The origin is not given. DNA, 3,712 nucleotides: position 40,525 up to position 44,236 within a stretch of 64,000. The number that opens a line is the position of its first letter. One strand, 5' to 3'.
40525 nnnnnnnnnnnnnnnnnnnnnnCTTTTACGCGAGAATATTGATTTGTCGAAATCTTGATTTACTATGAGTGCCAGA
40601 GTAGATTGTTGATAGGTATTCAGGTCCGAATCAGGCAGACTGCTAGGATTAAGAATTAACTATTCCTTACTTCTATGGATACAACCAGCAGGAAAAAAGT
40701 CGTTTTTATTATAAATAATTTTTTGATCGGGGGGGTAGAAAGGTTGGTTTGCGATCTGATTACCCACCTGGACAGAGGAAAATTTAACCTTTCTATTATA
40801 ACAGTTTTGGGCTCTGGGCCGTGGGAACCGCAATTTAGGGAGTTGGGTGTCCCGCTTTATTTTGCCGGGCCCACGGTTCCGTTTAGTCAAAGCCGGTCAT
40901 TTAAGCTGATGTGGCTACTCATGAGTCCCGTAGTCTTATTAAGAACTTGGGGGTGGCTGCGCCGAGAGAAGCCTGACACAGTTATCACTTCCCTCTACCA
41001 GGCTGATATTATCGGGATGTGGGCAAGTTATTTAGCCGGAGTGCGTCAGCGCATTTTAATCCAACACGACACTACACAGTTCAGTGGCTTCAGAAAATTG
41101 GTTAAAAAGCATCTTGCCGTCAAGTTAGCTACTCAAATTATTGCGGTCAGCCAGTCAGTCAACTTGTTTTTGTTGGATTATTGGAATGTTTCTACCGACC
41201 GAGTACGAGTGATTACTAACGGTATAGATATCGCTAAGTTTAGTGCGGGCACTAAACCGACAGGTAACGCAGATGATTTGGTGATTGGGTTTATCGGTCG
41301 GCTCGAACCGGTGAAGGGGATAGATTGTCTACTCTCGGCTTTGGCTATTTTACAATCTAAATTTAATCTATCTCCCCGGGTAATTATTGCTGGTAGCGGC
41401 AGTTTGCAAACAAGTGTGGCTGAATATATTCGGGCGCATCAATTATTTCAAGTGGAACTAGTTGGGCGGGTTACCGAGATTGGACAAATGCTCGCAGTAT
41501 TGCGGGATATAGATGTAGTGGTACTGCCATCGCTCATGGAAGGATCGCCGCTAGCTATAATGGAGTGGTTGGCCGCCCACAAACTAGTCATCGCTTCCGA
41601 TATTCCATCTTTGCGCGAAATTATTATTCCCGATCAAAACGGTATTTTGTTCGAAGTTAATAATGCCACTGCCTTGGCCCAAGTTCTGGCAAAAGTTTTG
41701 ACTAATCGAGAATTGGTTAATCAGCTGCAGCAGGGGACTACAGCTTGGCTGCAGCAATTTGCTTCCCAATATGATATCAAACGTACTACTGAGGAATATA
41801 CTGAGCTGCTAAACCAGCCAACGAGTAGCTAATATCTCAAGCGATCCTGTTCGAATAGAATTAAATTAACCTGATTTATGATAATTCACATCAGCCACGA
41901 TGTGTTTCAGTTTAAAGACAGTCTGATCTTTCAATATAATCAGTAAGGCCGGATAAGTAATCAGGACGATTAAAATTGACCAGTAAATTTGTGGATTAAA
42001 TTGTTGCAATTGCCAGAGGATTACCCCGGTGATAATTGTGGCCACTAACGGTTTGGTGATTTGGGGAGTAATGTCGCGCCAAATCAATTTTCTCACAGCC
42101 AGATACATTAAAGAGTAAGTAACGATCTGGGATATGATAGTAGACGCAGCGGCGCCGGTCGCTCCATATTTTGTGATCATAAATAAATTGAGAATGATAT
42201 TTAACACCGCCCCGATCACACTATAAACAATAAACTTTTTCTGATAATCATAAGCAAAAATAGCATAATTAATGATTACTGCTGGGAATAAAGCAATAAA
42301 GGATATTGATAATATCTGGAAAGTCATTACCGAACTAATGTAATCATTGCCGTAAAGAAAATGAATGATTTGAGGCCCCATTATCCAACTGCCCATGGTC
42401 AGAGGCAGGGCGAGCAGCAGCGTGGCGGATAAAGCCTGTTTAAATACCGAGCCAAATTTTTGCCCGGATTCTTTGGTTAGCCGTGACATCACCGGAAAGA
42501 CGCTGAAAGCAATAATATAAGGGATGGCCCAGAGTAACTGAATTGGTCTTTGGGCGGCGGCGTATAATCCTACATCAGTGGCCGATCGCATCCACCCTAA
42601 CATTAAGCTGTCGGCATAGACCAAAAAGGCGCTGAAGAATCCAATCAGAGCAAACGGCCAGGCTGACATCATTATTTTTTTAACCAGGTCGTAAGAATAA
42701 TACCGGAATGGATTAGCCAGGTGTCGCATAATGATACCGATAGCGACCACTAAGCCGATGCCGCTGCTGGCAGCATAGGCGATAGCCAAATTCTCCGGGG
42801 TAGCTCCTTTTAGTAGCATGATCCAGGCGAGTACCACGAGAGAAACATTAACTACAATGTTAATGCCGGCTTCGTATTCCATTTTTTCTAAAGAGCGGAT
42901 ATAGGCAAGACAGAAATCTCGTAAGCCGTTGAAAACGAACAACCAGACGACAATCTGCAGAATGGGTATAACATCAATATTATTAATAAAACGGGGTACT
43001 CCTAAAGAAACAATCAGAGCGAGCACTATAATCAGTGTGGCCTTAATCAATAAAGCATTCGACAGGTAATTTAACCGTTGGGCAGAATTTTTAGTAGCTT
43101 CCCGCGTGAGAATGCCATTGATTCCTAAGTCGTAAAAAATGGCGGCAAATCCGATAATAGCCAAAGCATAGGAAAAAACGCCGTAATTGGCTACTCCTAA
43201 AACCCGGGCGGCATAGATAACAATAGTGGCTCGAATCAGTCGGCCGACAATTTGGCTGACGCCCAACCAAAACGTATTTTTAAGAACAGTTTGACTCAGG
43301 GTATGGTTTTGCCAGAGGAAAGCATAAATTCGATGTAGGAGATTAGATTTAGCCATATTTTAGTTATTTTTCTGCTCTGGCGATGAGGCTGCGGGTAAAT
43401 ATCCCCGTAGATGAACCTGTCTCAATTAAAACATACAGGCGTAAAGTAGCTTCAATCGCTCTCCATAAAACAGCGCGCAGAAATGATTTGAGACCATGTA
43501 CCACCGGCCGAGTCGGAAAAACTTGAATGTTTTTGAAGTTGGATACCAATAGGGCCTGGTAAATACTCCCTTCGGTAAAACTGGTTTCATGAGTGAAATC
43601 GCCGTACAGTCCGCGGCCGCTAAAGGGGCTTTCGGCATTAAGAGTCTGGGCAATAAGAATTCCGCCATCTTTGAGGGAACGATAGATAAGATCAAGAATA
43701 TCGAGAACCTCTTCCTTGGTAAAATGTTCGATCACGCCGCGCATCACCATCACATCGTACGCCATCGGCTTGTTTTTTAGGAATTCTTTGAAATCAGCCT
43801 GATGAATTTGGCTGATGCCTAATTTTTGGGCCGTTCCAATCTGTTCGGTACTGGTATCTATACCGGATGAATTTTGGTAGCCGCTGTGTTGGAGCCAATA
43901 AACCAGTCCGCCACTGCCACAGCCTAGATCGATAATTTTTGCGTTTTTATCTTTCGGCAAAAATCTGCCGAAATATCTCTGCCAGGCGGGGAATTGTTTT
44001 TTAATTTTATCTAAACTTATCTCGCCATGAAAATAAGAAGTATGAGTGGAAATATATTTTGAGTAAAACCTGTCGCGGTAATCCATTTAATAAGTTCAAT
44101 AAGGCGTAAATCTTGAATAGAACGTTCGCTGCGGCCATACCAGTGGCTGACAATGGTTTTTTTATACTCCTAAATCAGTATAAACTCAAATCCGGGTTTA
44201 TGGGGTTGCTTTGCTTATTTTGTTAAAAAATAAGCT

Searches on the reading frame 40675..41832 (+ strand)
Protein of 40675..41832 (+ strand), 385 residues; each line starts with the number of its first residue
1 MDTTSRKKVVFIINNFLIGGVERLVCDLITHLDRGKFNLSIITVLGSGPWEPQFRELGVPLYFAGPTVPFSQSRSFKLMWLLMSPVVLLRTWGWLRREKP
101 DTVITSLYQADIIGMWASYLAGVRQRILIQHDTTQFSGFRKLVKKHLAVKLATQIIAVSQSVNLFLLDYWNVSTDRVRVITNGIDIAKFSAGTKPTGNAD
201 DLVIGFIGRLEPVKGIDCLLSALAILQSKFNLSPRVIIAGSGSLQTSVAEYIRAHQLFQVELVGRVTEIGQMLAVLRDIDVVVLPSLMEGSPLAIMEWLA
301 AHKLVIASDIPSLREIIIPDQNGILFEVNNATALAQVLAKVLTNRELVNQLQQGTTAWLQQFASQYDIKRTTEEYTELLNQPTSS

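Call 6: search_protein_families(library=pfam, proteins=[window:40675-41832:+], max_evalue=0.001)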
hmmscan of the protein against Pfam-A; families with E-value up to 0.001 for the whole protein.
window:40675-41832:+ (385 aa): 4 families
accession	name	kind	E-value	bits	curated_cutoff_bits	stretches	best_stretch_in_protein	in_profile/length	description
PF00534.26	Glycos_transf_1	-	2.7e-30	105.6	26.4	1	198-354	12-168/172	Glycosyl transferases group 1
PF13692.12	Glyco_trans_1_4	-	8.3e-27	94.6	27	1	203-344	3-142/142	Glycosyl transferases group 1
PF13439.12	Glyco_transf_4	-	7.1e-17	62.4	28.5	1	18-187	1-169/170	Glycosyltransferase Family 4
PF13579.12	Glyco_trans_4_4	-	7.9e-12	46.2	29.7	1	19-183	1-158/158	Glycosyl transferase 4-like domain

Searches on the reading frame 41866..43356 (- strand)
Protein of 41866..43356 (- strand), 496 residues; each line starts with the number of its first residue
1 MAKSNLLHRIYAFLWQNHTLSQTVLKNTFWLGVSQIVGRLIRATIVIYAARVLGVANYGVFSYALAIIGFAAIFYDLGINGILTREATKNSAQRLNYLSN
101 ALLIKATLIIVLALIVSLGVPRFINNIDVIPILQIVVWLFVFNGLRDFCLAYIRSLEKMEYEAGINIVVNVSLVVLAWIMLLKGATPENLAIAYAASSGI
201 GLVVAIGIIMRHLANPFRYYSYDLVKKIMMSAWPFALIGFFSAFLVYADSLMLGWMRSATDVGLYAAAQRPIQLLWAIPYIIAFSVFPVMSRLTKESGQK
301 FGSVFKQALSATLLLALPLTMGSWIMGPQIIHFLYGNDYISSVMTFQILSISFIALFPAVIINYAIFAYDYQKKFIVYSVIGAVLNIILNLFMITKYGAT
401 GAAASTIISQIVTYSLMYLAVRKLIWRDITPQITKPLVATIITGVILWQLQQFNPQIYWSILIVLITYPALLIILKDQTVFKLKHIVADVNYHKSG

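Call 6: search_protein_families(library=pfam, proteins=[window:41866-43356:-], max_evalue=0.001)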
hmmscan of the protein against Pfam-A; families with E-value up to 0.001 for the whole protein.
window:41866-43356:- (496 aa): 4 families
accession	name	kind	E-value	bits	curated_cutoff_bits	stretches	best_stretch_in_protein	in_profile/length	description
PF01943.22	Polysacc_synt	-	3.5e-35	122.2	28.2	1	24-293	1-273/274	Polysaccharide biosynthesis protein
PF13440.11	Polysacc_synt_3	-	9.2e-23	81.3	23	1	50-343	3-292/293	Polysaccharide biosynthesis protein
PF03023.19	MurJ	-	4.5e-13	49.1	27.4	1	101-465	65-447/451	Lipid II flippase MurJ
PF01554.23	MatE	-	5.2e-06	26.7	24.9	1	234-391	1-160/161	MatE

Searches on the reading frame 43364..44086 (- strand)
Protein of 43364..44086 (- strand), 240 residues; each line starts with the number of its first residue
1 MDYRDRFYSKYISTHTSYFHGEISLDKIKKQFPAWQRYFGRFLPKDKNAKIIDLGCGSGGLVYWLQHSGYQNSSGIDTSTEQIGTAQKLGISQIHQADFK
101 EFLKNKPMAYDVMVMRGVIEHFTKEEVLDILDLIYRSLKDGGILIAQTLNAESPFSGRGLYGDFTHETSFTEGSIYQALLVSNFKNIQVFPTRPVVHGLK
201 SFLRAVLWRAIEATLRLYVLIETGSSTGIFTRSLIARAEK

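Call 6: search_protein_families(library=pfam, proteins=[window:43364-44086:-], max_evalue=0.001)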
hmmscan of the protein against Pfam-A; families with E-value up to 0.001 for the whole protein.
window:43364-44086:- (240 aa): 10 families
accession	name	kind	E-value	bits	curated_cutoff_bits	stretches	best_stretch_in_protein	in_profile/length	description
PF13489.12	Methyltransf_23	-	2.1e-18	67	27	1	32-188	6-163/164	Methyltransferase domain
PF13649.12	Methyltransf_25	-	1.1e-12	48.9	27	1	51-142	1-97/97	Methyltransferase domain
PF08241.18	Methyltransf_11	-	1.3e-12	48.6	21.2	1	53-145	2-94/95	Methyltransferase domain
PF13847.12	Methyltransf_31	-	3e-12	46.9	27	1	46-155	2-118/145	Methyltransferase domain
PF08242.18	Methyltransf_12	-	4.4e-12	47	30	1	52-144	1-98/98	Methyltransferase domain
PF07021.18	MetW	-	1e-07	32.2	21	1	48-127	14-94/193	Methionine biosynthesis protein MetW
PF02353.26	CMAS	-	6e-07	29.5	27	1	49-175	64-195/273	Mycolic acid cyclopropane synthetase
PF08003.17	Methyltransf_9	-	0.00011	21.7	23.8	1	35-151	104-222/315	Protein of unknown function (DUF1698)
PF05891.18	Methyltransf_PK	-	0.00077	19.5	27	0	76-147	91-160/218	AdoMet dependent proline di-methyltransferase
PF07942.18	CARME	-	0.00095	19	27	0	93-145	148-198/268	Carnosine N-methyltransferase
